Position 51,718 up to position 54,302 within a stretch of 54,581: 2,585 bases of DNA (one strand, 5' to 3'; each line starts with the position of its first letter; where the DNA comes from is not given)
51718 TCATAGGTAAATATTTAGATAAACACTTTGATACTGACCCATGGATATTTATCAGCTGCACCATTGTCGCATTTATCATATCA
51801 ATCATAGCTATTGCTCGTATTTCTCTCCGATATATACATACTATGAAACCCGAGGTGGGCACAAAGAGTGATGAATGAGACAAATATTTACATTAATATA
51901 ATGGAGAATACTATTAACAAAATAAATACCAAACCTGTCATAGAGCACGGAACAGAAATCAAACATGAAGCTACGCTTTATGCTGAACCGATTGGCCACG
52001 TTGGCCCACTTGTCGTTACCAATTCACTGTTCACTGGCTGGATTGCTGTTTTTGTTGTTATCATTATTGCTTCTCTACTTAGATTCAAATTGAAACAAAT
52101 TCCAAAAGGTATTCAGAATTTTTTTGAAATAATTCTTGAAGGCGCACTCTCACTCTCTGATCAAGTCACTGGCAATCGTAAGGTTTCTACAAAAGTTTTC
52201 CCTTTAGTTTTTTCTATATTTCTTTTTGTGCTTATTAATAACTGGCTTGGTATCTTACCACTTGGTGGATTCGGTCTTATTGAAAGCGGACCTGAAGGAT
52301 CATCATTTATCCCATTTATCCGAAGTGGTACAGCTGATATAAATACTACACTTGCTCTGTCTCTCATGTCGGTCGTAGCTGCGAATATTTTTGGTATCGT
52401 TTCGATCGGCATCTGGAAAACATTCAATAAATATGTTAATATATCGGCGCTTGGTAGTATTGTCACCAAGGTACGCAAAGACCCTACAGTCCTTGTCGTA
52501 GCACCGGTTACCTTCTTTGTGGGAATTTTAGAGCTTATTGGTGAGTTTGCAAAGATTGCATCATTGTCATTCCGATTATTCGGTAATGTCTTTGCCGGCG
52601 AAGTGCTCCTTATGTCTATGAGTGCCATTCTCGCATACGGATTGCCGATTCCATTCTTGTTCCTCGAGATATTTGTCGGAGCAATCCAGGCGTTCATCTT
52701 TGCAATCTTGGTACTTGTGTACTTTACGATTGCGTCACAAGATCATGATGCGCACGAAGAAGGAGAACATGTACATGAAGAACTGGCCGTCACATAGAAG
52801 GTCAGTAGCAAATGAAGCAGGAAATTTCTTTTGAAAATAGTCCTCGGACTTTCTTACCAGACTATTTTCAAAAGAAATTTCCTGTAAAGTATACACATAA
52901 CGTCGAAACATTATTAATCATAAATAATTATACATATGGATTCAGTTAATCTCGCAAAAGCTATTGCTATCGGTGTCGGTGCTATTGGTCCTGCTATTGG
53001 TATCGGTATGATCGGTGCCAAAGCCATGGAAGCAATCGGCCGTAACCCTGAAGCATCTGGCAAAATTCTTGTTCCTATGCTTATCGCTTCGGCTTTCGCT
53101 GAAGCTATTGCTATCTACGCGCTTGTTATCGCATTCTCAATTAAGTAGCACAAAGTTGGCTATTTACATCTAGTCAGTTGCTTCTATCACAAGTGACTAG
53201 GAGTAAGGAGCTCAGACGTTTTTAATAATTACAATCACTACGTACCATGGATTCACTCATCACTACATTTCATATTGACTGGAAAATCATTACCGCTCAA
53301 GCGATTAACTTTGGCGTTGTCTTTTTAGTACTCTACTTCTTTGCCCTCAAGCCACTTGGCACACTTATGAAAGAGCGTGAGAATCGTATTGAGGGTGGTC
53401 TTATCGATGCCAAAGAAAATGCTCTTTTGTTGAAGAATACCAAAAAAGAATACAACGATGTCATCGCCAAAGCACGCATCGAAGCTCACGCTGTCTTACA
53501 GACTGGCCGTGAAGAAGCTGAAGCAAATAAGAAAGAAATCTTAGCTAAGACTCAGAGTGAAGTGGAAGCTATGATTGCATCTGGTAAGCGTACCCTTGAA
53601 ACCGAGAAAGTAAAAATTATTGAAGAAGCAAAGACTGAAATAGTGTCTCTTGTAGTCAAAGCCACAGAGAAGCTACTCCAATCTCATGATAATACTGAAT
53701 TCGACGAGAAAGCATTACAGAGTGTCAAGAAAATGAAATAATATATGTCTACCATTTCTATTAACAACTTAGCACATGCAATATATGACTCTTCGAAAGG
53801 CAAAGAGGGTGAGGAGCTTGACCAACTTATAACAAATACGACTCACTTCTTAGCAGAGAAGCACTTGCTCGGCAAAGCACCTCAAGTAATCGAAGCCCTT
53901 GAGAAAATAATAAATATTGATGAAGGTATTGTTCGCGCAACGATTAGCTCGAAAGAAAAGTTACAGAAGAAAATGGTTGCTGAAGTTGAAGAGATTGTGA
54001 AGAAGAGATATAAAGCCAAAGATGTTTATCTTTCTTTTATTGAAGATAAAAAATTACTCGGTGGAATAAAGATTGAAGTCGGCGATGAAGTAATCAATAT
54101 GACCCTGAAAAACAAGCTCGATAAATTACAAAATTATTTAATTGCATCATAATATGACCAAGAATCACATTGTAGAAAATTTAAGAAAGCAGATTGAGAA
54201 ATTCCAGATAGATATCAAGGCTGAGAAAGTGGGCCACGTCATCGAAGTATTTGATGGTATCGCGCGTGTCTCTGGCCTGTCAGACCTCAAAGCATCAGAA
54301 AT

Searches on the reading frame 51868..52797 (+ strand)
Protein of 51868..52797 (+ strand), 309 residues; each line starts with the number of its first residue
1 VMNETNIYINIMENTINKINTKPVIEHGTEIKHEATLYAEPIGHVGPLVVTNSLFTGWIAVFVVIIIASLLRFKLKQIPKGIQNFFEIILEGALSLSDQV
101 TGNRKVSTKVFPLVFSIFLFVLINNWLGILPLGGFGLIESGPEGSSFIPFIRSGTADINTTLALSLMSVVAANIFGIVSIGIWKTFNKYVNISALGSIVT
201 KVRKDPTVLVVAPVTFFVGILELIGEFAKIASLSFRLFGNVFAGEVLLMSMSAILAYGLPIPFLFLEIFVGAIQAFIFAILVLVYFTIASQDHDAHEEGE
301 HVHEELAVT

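Call 62: search_protein_families(library=pfam, max_evalue=0.00001, proteins=[window:51868-52797:+])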
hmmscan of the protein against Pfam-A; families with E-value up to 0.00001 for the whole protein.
window:51868-52797:+ (309 aa): 1 family
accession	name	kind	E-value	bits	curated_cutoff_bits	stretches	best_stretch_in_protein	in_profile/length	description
PF00119.25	ATP-synt_A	-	1.9e-40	139.5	33.9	1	55-286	2-216/217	ATP synthase A chain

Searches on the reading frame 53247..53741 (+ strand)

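Call 62: search_protein_families(library=pfam, max_evalue=0.00001, proteins=[window:53247-53741:+])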
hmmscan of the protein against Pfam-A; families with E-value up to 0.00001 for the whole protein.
window:53247-53741:+ (164 aa): 1 family
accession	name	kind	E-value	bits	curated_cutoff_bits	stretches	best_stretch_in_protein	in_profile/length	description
PF00430.23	ATP-synt_B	-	8.3e-24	84.6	28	1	15-145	2-132/132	ATP synthase B/B' CF(0)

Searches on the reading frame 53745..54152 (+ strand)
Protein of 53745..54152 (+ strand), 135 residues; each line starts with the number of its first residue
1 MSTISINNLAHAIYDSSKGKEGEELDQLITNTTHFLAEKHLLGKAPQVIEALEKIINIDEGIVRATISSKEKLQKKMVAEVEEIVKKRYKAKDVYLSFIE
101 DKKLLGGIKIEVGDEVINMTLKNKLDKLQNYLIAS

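Call 62: search_protein_families(library=pfam, max_evalue=0.00001, proteins=[window:53745-54152:+])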
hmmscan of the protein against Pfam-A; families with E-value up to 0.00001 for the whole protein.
window:53745-54152:+ (135 aa): 1 family
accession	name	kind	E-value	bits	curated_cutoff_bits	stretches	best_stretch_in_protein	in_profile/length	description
PF00213.23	OSCP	-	6.4e-23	82.1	22.3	1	22-132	63-172/172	ATP synthase delta (OSCP) subunit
